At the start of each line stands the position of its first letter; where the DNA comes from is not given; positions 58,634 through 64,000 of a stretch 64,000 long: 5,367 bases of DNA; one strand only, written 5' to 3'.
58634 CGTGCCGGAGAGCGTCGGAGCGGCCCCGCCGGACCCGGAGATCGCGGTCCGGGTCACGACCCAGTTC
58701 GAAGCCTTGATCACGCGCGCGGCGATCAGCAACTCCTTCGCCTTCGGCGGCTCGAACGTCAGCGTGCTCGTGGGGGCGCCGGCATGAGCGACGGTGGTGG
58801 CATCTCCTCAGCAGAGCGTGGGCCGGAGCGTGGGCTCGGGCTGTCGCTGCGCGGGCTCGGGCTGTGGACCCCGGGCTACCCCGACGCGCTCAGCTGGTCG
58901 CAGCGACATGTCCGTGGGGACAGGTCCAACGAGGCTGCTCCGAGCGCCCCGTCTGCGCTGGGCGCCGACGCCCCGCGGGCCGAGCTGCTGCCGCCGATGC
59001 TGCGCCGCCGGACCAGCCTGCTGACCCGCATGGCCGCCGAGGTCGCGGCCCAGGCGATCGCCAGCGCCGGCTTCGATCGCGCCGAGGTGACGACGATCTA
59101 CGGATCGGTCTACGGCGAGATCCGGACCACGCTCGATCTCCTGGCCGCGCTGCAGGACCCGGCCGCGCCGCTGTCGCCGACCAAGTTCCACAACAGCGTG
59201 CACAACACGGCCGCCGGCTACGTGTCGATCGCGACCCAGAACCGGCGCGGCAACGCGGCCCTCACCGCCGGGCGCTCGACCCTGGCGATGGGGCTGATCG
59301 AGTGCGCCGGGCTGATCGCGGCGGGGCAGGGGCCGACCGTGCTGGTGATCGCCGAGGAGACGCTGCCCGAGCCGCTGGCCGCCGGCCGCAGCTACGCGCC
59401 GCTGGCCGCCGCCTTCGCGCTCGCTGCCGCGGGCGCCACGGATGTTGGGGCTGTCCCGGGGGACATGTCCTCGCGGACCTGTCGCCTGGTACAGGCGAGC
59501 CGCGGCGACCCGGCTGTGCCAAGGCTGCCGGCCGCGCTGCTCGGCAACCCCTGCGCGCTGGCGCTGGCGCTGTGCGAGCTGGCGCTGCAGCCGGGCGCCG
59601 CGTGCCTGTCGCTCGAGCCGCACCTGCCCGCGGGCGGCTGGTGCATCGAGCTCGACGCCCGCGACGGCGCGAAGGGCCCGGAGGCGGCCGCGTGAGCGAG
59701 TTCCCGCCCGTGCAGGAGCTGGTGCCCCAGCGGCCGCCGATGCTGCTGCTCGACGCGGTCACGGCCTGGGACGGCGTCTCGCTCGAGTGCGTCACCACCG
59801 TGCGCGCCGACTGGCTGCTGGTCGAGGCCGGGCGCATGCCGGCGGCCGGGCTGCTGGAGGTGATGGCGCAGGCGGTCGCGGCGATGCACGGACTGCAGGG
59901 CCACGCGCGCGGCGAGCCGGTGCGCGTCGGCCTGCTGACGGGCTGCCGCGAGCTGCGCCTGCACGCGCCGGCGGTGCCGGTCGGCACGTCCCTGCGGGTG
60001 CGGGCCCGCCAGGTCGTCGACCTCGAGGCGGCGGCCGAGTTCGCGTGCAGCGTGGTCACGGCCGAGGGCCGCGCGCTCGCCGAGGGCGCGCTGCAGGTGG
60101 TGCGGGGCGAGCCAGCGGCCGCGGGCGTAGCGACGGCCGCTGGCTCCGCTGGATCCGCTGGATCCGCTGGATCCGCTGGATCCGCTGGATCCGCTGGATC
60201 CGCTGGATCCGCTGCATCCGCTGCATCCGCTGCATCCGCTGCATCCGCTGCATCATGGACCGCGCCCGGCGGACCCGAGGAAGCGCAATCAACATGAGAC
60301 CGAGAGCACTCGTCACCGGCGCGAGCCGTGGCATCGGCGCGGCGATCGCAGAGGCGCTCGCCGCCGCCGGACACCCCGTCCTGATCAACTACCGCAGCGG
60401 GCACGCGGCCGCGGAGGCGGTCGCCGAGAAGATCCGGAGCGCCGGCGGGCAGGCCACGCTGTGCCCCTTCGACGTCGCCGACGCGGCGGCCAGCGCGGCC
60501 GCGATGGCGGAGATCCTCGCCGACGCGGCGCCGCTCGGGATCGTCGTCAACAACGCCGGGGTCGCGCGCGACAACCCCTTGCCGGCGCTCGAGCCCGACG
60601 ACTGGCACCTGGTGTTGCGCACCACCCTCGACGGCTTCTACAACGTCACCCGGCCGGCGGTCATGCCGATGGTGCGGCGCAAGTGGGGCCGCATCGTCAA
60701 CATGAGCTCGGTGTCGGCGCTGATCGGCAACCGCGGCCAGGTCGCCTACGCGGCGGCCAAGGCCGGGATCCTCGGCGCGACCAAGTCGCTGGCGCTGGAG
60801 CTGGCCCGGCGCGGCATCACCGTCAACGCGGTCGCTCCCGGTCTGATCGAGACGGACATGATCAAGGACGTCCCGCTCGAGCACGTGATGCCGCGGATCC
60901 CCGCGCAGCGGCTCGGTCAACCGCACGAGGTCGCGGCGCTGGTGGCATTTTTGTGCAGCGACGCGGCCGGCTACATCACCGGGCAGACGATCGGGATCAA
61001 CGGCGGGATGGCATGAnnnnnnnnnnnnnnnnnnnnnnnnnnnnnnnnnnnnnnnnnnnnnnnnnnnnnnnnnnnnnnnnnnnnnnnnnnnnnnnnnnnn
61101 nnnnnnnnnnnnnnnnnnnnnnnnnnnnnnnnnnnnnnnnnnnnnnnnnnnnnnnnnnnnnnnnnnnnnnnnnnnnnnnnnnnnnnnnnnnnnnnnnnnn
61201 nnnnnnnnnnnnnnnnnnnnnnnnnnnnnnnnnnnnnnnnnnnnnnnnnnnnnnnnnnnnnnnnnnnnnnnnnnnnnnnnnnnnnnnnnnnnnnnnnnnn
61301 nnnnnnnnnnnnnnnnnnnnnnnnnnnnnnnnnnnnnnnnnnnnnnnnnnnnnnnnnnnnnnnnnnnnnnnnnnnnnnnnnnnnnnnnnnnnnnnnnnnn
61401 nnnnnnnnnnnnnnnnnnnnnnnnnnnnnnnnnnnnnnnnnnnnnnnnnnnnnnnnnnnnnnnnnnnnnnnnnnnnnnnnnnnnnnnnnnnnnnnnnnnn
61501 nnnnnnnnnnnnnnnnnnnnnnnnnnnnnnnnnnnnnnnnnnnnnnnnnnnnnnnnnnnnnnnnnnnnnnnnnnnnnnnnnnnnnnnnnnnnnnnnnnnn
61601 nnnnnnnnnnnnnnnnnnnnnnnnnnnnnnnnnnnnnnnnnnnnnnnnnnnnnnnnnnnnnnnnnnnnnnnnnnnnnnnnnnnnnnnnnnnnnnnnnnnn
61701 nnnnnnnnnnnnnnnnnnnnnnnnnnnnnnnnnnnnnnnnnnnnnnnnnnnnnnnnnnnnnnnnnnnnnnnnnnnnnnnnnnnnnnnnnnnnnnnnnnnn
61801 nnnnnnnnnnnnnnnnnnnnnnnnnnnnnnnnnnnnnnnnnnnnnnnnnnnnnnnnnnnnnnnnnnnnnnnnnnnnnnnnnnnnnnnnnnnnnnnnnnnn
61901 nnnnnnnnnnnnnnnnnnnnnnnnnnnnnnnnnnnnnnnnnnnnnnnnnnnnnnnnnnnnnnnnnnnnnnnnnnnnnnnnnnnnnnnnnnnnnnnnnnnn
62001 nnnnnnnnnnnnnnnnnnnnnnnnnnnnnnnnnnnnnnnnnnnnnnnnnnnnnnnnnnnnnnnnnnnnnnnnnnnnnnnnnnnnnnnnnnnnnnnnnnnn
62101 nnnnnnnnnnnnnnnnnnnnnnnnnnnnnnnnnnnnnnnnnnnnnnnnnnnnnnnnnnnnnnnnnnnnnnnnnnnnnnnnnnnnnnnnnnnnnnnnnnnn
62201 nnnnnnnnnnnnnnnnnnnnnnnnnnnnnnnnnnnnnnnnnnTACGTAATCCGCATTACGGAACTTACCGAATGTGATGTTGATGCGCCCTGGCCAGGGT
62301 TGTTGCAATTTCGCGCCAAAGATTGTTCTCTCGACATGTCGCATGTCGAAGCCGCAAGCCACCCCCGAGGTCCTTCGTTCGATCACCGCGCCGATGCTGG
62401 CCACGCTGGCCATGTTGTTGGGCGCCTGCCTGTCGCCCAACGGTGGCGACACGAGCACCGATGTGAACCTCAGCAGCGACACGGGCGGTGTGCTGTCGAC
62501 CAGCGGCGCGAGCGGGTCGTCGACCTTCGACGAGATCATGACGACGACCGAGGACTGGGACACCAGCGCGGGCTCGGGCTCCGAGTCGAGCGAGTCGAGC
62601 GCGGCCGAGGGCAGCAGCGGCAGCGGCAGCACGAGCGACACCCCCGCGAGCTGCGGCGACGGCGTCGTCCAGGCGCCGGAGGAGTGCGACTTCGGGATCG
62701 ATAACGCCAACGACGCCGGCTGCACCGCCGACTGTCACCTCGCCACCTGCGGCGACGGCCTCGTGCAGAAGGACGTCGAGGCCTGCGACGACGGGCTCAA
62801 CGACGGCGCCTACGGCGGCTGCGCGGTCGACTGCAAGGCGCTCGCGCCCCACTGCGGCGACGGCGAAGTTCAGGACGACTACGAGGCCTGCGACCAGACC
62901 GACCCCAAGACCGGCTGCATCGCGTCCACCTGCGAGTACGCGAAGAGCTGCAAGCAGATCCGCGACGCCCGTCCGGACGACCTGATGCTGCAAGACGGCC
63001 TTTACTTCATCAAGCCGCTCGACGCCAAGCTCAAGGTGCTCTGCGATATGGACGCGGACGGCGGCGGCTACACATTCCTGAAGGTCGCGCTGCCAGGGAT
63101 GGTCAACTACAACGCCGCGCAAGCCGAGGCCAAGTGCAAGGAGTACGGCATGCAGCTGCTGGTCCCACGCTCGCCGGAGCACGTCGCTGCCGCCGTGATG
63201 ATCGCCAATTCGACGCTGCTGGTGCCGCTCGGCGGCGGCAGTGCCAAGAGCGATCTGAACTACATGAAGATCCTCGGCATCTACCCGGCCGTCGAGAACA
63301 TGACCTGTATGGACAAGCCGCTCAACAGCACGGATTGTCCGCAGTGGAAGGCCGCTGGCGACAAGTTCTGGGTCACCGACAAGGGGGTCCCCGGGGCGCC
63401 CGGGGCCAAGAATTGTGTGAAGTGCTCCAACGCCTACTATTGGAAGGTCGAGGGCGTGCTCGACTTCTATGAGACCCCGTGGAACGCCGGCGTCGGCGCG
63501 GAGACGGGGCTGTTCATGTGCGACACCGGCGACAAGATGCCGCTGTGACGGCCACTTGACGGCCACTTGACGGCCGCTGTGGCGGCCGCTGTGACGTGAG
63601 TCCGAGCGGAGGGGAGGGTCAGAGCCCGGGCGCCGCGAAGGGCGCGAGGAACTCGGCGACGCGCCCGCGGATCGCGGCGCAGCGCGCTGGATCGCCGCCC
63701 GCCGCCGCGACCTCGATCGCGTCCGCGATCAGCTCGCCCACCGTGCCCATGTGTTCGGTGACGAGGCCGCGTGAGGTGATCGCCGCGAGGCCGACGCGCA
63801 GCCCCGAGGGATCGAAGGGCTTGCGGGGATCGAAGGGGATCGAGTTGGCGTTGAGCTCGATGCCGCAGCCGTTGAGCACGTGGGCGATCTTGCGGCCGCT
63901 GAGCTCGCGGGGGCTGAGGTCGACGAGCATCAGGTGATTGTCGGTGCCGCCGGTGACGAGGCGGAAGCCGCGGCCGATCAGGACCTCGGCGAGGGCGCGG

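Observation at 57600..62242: Compact five-gene KS / CLF / dehydratase / ketoreductase / flavin halogenase cassette with serial 4-bp start-stop overlaps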

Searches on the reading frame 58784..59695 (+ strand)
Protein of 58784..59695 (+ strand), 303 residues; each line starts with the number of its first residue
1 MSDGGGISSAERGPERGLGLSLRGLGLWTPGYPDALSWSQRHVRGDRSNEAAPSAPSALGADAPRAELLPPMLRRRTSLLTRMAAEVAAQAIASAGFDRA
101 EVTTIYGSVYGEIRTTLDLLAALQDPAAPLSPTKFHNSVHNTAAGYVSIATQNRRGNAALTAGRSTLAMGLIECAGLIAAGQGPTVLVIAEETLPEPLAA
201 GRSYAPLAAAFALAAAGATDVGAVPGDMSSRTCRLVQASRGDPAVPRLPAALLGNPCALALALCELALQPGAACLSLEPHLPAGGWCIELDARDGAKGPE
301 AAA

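Call 5: search_protein_families(library=pfam, proteins=[window:58784-59695:+], max_evalue=0.01)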
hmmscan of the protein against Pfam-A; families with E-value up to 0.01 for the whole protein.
window:58784-59695:+ (303 aa): 2 families
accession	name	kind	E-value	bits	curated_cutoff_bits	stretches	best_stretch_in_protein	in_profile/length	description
PF13723.12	Ketoacyl-synt_2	-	6.2e-34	118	25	1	58-217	11-167/223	Beta-ketoacyl synthase, N-terminal domain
PF00109.32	ketoacyl-synt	-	0.0058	16.7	20.8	1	74-197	83-207/252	Beta-ketoacyl synthase, N-terminal domain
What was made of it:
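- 58784..59695 (+): ApeC-type chain-length-factor partner (half-size KS-like protein without the catalytic Cys). Pfam PF13723 Ketoacyl-synt_2, 118 bits (call 5).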

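Call 8: search_protein_families(library=ncbifam, proteins=[window:58784-59695:+], max_evalue=0.001)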
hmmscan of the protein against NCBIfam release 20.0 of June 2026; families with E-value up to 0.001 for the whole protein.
window:58784-59695:+ (303 aa): 1 family
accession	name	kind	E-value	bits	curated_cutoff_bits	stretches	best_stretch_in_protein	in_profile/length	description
TIGR03150.1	fabF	equivalog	0.00016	20.5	493.75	1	71-198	62-195/407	beta-ketoacyl-ACP synthase II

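Call 27: search_solved_structures(query=window:58784-59692:+, max_evalue=0.01, show_alignments=1)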
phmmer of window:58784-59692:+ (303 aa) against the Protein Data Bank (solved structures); distinct sequences matched with E-value up to 0.01: 2.
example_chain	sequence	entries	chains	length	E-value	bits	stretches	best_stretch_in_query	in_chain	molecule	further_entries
7f28_A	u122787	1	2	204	2.6e-09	40.2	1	66-209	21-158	Ketoacyl_synth_N domain-containing protein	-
6qsp_B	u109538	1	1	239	3.7e-08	36.4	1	55-195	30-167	Uncharacterized protein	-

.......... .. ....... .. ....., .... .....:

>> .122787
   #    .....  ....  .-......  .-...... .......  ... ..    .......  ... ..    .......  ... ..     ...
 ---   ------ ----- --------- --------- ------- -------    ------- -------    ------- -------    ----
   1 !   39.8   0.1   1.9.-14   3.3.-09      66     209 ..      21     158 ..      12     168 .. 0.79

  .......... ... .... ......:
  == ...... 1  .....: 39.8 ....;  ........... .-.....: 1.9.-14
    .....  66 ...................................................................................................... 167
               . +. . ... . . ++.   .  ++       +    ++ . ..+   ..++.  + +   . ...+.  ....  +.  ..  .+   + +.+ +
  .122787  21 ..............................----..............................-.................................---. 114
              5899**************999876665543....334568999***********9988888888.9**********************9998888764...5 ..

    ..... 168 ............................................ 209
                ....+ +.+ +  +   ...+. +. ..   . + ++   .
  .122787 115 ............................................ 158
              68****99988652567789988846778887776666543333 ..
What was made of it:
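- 58784..59695 (+): The only solved relatives are AbApeC 7F28_A and XdApeC 6QSP_B (call 27).
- On Aryl polyene (APE) biosynthetic gene cluster: The only PDB hits are ApeC chains 7F28_A and 6QSP_B (call 27).
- The ApeC-like partner has no FAS counterpart (call 27).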

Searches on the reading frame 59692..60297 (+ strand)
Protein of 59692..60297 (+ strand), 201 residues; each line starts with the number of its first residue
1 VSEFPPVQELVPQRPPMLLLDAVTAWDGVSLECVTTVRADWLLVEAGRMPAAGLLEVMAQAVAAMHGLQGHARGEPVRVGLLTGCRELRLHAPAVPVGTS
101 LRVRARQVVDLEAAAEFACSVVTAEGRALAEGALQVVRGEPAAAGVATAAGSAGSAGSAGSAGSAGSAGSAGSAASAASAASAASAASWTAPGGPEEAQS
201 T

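Call 5: search_protein_families(library=pfam, proteins=[window:59692-60297:+], max_evalue=0.01)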
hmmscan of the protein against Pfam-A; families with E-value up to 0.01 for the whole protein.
window:59692-60297:+ (201 aa): 2 families
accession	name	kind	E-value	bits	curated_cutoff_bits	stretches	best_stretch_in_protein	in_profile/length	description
PF22817.2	ApeP-like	-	2.8e-11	43.7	27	1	1-137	1-140/158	ApeP dehydratase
PF01391.23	Collagen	-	0.00022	21.4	27.2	1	138-175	18-55/60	Collagen triple helix repeat (20 copies)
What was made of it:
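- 59692..60297 (+): ApeP-like hotdog dehydratase subunit (Glu present, His absent) with a C-terminal Gly/Ser/Ala repeat tail. Pfam PF22817 ApeP-like (call 5).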

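Call 8: search_protein_families(library=ncbifam, proteins=[window:59692-60297:+], max_evalue=0.001)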
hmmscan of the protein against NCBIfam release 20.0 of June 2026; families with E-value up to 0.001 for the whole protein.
window:59692-60297:+ (201 aa): 3 families
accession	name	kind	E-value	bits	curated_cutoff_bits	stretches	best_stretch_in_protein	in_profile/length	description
NF038313.3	HisXaaSer_A4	exception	8e-07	29.9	55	1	144-189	48-93/93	His-Xaa-Ser repeat protein HxsA4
TIGR01750.1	fabZ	equivalog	5.5e-05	23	155.15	1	7-135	6-138/141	3-hydroxyacyl-ACP dehydratase FabZ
NF000582.1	PRK00006.1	equivalog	0.00013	21.9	113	1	7-136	5-135/137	3-hydroxyacyl-ACP dehydratase FabZ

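Call 28: search_solved_structures(query=window:59692-60294:+, max_evalue=0.01, show_alignments=1)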
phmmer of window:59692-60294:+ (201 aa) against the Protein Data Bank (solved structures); distinct sequences matched with E-value up to 0.01: 6.
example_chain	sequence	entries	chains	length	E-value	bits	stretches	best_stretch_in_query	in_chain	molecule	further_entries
6qsr_B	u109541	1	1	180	1.3e-07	35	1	3-135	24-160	Beta-hydroxyacyl-(Acyl-carrier-protein) dehydratase FabA/FabZ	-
9fgq_K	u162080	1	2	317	7.3e-06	29.3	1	145-179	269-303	Cell division cycle protein 27 homolog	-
7x39_A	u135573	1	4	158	0.0014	21.8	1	145-177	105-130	Enhancer of rudimentary homolog,Cip1-interacting zinc finger protein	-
5bux_A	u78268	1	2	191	0.0018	21.5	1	7-145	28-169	3-hydroxyacyl-[acyl-carrier-protein] dehydratase FabZ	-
5buw_A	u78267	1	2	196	0.002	21.3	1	7-145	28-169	3-hydroxyacyl-[acyl-carrier-protein] dehydratase FabZ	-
6fuz_A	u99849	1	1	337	0.0089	19.2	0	145-179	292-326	Kinesin light chain 1,Kinesin light chain 1,C-Jun-amino-terminal kinase-interacting protei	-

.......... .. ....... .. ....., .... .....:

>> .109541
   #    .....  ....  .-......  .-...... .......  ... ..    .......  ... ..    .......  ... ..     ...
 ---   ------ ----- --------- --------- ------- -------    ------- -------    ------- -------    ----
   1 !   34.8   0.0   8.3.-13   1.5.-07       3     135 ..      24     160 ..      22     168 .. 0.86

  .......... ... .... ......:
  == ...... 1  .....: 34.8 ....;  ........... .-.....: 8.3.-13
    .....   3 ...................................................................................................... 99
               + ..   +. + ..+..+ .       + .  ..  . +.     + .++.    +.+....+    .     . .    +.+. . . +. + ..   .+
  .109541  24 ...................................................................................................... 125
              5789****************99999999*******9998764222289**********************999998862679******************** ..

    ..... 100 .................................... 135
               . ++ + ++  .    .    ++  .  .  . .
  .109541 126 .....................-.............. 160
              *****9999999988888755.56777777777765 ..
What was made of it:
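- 59692..60297 (+): Best solved relative is 6QSR_B (call 28).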

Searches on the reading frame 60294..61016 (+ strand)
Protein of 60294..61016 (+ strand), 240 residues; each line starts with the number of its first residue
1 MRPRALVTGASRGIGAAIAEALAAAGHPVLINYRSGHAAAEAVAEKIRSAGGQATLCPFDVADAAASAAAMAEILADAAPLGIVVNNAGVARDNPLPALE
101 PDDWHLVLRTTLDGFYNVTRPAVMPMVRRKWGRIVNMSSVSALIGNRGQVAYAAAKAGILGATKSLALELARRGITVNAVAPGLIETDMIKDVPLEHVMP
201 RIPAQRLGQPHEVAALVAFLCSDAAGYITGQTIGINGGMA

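Call 5: search_protein_families(library=pfam, proteins=[window:60294-61016:+], max_evalue=0.01)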
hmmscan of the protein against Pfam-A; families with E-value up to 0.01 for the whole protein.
window:60294-61016:+ (240 aa): 4 families
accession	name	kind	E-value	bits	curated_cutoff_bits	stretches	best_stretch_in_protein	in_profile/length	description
PF13561.12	adh_short_C2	-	1.1e-59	202.4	27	1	9-239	1-235/236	Enoyl-(Acyl carrier protein) reductase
PF00106.31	adh_short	-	1.2e-52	178.7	26.6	1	5-193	3-190/195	short chain dehydrogenase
PF08659.16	KR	-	2.3e-21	76.9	22.6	1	6-179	4-172/180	KR domain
PF01370.27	Epimerase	-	1.4e-05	25.1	20.9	1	5-92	1-75/240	NAD dependent epimerase/dehydratase family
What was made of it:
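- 60294..61016 (+): ApeQ-type 3-ketoacyl-ACP reductase. adh_short/KR (call 5).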

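Call 8: search_protein_families(library=ncbifam, proteins=[window:60294-61016:+], max_evalue=0.001)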
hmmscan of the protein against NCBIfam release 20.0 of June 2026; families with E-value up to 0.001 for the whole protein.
window:60294-61016:+ (240 aa): 234 families (the best 25 are shown)
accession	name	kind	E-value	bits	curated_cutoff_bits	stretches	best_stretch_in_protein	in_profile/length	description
NF004200.0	PRK05653.1-5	equivalog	4e-101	337.6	273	1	2-240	2-242/242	3-oxoacyl-ACP reductase FabG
TIGR01831.1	fabG_rel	equivalog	1.3e-88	296.4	338.85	1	6-239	2-238/239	3-ketoacyl-ACP reductase FabG2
NF053542.1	FlxB_rubin_SDR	equivalog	1.6e-83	280.1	340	1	5-239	3-239/239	flexirubin biosynthesis SDR family reductase FlxB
NF009466.0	PRK12826.1-2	subfamily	1.1e-82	277.2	222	1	3-239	4-244/248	3-oxoacyl-ACP reductase FabG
TIGR01830.1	3oxo_ACP_reduc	equivalog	1.9e-80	270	297.75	1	5-240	1-239/239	3-oxoacyl-[acyl-carrier-protein] reductase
TIGR01829.1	AcAcCoA_reduct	subfamily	2.4e-74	250.1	302.1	1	5-239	3-240/242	acetoacetyl-CoA reductase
NF009464.0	PRK12824.1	subfamily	6.4e-74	248.7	269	1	4-239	4-242/245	3-oxoacyl-ACP reductase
NF004197.0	PRK05653.1-1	equivalog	6.2e-73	245.5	332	1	5-240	10-247/249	3-oxoacyl-ACP reductase FabG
NF004198.0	PRK05653.1-3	equivalog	9.7e-69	231.6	296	1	4-239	9-246/248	3-oxoacyl-ACP reductase FabG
NF004199.0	PRK05653.1-4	equivalog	1.6e-67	227.7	301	1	5-239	8-245/247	3-oxoacyl-ACP reductase FabG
NF009546.0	PRK12935.1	equivalog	1.3e-58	198.5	418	1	5-239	9-245/247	acetoacetyl-CoA reductase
NF004778.0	PRK06124.1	equivalog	7e-58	196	303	1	5-239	14-252/256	SDR family oxidoreductase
NF009384.0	PRK12743.1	equivalog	7.8e-58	195.7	264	1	2-239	6-247/258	SDR family oxidoreductase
NF047420.2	EF_P_mod_YmfI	equivalog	6.7e-57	192.9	238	1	5-239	2-235/236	elongation factor P 5-aminopentanone reductase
NF005559.1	PRK07231.1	subfamily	1.1e-56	192.1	215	1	5-239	7-247/249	glucose 1-dehydrogenase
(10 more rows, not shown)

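Call 49: search_solved_structures(query=window:60294-61013:+, max_evalue=1e-40)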
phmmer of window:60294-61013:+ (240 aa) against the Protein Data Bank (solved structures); distinct sequences matched with E-value up to 1e-40: 64 (the best 60 are shown).
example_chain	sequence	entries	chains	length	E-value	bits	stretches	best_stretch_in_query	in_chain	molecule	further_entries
7czc_A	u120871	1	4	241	5.7e-73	248.8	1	4-239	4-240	3-oxoacyl-ACP reductase FabG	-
7caw_A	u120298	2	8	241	1.3e-71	244.4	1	2-239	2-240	3-oxoacyl-ACP reductase FabG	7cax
6nrp_A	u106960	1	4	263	1.8e-71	243.9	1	3-239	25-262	3-oxoacyl-ACP reductase FabG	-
4iiu_A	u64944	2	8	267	1.4e-67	231.1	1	4-239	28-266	3-oxoacyl-[acyl-carrier protein] reductase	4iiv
4k6c_A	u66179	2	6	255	6.3e-65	222.5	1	5-239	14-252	Acetoacetyl-CoA reductase | Putative Acetoacetyl-CoA reductase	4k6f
3osu_A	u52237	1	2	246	4e-61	210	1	3-239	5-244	3-oxoacyl-[acyl-carrier-protein] reductase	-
3sj7_A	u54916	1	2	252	4.5e-61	209.9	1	3-239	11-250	3-oxoacyl-(Acyl-carrier-protein) reductase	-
4rzh_A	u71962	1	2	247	1.4e-58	201.7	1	5-239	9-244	3-oxoacyl-[acyl-carrier protein] reductase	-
3gk3_A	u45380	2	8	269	1e-57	198.9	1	5-239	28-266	Acetoacetyl-CoA reductase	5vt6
2ph3_A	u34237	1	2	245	1e-57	198.9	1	4-239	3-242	3-oxoacyl-[acyl carrier protein] reductase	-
2et6_A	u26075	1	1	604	2.5e-57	197.6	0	5-238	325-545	(3R)-hydroxyacyl-CoA dehydrogenase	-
4dml_A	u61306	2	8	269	5.7e-57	196.5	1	5-239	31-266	3-oxoacyl-[acyl-carrier-protein] reductase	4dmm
3lyl_A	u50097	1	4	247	2.8e-56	194.2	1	5-239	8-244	3-oxoacyl-(Acyl-carrier-protein) reductase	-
6t77_A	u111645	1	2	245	4.6e-56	193.5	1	5-239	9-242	3-oxoacyl-ACP reductase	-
2p68_A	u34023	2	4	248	1.6e-55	191.7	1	5-239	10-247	3-oxoacyl-[acyl-carrier-protein] reductase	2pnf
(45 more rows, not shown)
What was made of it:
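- The KR scores higher against ApeQ than against FabG (call 49).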

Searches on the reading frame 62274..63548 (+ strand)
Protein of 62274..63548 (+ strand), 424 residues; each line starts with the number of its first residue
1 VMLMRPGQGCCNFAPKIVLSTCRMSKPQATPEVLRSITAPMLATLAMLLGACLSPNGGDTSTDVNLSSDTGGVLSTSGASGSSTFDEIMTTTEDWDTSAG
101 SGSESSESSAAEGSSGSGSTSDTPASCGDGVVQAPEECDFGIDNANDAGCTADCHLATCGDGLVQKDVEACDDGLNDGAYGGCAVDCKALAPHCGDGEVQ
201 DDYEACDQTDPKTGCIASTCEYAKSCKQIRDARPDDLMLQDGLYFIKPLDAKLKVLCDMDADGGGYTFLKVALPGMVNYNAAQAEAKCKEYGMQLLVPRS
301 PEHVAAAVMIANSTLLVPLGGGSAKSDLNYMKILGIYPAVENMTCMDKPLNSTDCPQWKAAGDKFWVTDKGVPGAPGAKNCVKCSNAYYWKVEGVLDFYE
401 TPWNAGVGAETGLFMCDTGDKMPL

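Call 5: search_protein_families(library=pfam, proteins=[window:62274-63548:+], max_evalue=0.01)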
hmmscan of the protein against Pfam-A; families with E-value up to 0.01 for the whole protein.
window:62274-63548:+ (424 aa): 1 family
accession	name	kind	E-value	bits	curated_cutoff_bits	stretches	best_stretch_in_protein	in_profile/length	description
PF00147.23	Fibrinogen_C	-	0.00049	20.4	22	1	241-282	16-59/221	Fibrinogen beta and gamma chains, C-terminal globular domain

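Call 8: search_protein_families(library=ncbifam, proteins=[window:62274-63548:+], max_evalue=0.001)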
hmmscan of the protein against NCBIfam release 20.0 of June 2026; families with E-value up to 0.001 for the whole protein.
window:62274-63548:+ (424 aa): 2 families
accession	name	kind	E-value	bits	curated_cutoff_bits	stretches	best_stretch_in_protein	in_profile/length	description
TIGR02232.1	myxo_disulf_rpt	repeat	1.3e-08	34.5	20.8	0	158-188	3-31/38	cysteine-rich acidic repeat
NF040941.1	GGGWT_bact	domain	1.4e-08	34.6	30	1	225-268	1-45/46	fibrinogen-like YCDxxxxGGGW domain-containing protein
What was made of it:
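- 62274..63548 (+): Cys-rich secreted repeat protein conserved downstream of the cassette (association uncertain; probably synteny only). NCBIfam myxo_disulf_rpt and GGGWT domain (call 8).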

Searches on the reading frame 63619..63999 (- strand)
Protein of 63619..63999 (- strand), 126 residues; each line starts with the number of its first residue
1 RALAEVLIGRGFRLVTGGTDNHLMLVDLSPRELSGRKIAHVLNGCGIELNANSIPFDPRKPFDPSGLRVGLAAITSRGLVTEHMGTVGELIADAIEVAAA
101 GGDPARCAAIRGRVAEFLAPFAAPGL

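Call 12: search_protein_families(library=pfam, proteins=[window:63619-63999:-], max_evalue=0.001)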
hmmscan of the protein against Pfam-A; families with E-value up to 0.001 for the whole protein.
window:63619-63999:- (126 aa): 1 family
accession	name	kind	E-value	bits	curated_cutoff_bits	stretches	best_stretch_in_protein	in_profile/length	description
PF00464.25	SHMT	-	6.2e-26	91.4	27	1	1-91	310-399/399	Serine hydroxymethyltransferase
